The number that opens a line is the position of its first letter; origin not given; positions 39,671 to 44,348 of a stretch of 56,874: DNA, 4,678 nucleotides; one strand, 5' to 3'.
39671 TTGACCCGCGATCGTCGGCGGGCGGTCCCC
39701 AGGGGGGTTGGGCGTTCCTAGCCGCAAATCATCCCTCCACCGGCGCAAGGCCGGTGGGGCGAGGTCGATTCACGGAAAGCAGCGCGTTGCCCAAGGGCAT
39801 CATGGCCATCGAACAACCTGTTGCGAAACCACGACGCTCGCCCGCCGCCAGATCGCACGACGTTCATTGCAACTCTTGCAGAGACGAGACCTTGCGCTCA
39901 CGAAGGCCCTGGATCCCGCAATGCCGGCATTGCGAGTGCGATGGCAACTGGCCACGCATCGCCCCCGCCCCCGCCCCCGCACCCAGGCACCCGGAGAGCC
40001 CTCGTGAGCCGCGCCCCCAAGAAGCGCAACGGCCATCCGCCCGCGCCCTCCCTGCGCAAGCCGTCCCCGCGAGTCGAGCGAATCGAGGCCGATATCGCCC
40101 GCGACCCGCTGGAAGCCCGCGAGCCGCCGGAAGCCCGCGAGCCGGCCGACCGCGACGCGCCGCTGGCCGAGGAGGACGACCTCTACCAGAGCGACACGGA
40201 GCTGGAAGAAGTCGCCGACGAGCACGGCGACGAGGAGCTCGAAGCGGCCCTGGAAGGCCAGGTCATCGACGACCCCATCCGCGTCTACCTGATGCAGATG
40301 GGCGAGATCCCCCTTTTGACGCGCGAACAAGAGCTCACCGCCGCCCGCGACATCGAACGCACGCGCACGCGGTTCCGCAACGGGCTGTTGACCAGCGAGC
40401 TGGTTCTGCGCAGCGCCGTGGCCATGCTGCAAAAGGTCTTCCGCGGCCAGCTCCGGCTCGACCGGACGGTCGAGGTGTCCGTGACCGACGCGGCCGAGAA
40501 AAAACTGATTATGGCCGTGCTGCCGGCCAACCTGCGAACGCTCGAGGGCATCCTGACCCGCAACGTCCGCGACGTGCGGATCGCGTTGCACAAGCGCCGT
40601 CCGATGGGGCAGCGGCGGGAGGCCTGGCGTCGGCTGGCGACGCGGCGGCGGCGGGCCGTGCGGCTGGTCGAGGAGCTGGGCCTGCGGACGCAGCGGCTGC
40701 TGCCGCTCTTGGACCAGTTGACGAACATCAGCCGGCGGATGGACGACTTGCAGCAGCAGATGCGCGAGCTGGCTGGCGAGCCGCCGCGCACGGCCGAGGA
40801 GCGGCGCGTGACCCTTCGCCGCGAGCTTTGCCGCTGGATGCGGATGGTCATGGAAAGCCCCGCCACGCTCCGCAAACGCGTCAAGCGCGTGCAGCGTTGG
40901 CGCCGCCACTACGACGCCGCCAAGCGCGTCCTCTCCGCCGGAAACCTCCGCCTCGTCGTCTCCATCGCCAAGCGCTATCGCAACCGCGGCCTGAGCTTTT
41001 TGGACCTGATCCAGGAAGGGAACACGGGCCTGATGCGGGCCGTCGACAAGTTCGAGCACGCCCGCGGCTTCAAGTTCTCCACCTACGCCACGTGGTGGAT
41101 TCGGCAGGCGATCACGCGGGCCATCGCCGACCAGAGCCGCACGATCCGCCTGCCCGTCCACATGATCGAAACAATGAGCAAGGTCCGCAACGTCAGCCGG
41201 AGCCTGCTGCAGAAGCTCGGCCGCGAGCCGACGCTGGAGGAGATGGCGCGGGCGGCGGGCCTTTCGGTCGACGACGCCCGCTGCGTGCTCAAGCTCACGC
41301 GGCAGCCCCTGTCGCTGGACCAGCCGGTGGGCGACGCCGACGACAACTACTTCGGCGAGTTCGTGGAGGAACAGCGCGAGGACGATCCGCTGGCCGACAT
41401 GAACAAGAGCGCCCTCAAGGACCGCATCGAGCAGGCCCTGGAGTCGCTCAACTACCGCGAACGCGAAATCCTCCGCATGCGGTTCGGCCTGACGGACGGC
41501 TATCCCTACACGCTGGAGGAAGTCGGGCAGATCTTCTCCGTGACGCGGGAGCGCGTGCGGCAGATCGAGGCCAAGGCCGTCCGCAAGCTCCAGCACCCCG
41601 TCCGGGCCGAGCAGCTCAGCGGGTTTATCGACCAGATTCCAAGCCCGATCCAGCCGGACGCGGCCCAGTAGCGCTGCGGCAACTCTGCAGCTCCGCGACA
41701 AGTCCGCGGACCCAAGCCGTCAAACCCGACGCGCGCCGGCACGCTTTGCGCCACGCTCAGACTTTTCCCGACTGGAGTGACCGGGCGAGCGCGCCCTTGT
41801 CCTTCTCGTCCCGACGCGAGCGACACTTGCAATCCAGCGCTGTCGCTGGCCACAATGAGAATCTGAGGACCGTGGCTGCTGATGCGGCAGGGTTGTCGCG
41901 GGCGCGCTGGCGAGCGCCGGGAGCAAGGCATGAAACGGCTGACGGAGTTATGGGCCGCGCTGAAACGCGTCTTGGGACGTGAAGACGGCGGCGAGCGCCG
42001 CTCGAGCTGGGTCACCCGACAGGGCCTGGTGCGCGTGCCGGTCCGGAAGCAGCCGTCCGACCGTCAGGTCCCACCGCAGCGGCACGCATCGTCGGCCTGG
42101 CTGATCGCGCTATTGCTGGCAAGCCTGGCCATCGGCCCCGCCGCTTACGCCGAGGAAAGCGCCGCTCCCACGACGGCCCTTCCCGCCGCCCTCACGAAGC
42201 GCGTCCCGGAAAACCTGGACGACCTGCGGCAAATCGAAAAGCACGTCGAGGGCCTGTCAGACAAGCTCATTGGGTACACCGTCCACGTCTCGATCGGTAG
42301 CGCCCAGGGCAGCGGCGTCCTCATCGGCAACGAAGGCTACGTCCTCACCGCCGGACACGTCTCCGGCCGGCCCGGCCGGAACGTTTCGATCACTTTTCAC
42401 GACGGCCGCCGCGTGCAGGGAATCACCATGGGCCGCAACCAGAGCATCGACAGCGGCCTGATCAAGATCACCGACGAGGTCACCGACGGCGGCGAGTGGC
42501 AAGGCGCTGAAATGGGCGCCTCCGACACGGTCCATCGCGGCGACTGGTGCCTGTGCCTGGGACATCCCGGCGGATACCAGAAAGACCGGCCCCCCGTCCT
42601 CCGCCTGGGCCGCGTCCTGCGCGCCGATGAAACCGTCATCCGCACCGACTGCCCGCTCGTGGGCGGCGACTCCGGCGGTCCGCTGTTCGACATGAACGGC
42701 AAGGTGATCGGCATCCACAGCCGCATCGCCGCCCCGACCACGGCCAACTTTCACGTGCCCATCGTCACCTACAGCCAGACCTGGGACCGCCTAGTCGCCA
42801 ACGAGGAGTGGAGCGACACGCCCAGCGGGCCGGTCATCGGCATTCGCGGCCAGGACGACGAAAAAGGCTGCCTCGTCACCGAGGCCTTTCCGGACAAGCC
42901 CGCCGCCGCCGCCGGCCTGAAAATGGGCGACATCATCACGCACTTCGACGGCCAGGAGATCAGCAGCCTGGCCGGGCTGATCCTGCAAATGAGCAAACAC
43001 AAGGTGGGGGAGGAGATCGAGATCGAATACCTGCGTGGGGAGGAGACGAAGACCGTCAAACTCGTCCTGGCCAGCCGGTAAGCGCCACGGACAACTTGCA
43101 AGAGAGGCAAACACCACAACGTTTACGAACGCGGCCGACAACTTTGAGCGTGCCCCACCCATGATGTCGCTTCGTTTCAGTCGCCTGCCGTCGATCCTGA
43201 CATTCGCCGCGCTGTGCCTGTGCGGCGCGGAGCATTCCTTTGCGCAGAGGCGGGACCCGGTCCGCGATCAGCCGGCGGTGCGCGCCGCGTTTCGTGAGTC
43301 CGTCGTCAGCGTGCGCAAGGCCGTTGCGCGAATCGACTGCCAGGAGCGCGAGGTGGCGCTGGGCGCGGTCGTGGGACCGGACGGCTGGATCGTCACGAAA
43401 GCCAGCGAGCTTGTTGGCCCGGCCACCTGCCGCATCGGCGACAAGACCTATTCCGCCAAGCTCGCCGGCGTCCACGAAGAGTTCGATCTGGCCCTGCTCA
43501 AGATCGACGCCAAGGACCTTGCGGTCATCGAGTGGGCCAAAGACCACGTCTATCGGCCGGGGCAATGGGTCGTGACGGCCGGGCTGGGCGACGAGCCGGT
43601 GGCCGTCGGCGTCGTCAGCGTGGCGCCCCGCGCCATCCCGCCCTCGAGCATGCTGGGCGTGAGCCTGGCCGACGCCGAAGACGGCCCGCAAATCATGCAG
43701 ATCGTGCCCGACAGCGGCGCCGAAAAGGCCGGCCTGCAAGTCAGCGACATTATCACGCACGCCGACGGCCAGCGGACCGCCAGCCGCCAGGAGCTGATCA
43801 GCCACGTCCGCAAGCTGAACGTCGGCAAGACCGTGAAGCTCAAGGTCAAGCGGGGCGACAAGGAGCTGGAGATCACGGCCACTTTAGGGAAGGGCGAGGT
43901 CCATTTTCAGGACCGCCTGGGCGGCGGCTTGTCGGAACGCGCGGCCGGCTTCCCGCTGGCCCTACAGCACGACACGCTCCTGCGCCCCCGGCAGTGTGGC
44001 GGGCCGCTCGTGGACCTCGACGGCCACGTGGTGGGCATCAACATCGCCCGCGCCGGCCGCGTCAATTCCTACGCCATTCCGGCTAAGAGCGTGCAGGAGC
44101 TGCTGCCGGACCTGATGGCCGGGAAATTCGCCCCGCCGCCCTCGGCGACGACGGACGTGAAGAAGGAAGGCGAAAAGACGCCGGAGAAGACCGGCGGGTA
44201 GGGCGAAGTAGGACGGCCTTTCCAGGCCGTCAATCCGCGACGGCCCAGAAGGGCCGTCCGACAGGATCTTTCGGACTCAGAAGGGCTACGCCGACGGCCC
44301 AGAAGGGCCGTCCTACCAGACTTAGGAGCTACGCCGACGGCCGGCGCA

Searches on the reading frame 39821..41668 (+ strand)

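Call 101: search_protein_families(library=pfam, proteins=[window:39821-41668:+], max_evalue=0.00001)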
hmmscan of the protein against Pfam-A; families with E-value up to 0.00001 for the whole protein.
window:39821-41668:+ (616 aa): 4 families
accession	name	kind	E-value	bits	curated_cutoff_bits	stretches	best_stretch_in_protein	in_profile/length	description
PF04542.20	Sigma70_r2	-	3e-22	78.6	24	1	375-441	5-71/71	Sigma-70 region 2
PF04545.22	Sigma70_r4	-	4.3e-19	68.2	24.1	1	539-592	1-50/50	Sigma-70, region 4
PF04539.22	Sigma70_r3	-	3.1e-18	66.1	25.3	1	450-523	1-74/78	Sigma-70 region 3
PF00140.25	Sigma70_r1_2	-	2.1e-08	34.4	22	1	151-180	1-30/34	Sigma-70 factor, region 1.2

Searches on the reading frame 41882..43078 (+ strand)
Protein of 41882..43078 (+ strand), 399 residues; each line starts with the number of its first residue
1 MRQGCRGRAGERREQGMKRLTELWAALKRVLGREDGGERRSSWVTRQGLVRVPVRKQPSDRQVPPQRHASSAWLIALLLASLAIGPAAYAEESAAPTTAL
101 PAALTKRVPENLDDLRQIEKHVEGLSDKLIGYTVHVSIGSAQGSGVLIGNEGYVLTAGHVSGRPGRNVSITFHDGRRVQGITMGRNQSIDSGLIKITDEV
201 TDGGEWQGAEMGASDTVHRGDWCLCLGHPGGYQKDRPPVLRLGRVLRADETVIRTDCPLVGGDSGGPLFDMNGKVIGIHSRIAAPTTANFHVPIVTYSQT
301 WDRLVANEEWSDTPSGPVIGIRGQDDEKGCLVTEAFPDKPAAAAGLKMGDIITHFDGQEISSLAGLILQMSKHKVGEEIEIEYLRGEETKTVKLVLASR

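Call 101: search_protein_families(library=pfam, proteins=[window:41882-43078:+], max_evalue=0.00001)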
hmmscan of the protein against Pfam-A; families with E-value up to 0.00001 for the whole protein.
window:41882-43078:+ (399 aa): 5 families
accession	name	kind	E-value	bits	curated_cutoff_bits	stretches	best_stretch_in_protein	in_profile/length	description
PF13365.12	Trypsin_2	-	1.4e-23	84.7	27.6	1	143-278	1-144/144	Trypsin-like peptidase domain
PF13180.12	PDZ_2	-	1.9e-18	66.9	27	1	317-394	1-78/80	PDZ domain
PF00089.32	Trypsin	-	9.9e-11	42.3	20.6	1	132-290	14-206/220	Trypsin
PF17820.7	PDZ_6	-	1.7e-06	28.1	27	1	333-364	3-34/54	PDZ domain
PF00595.29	PDZ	-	1.9e-06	28.6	23.2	1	320-378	13-75/81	PDZ domain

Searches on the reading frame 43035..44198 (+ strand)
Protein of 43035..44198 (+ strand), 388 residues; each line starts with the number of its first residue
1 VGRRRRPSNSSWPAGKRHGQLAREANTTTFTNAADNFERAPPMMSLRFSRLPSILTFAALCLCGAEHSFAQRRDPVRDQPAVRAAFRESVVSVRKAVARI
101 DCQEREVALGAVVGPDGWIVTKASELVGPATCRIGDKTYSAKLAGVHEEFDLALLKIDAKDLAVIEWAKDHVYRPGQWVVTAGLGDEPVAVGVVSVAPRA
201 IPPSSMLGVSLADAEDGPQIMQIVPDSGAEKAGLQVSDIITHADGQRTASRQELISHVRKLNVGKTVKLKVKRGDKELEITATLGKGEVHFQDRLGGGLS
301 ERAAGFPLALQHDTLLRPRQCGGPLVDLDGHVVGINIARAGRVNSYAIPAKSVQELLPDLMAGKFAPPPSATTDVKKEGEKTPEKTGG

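Call 101: search_protein_families(library=pfam, proteins=[window:43035-44198:+], max_evalue=0.00001)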
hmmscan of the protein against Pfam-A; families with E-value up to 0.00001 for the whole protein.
window:43035-44198:+ (388 aa): 3 families
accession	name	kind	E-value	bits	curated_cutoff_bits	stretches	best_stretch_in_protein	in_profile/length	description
PF13180.12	PDZ_2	-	3.9e-17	62.8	27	1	206-284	2-80/80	PDZ domain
PF13365.12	Trypsin_2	-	3.6e-12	47.7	27.6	1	110-186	3-92/144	Trypsin-like peptidase domain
PF17820.7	PDZ_6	-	9.6e-08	32.1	27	1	220-273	2-54/54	PDZ domain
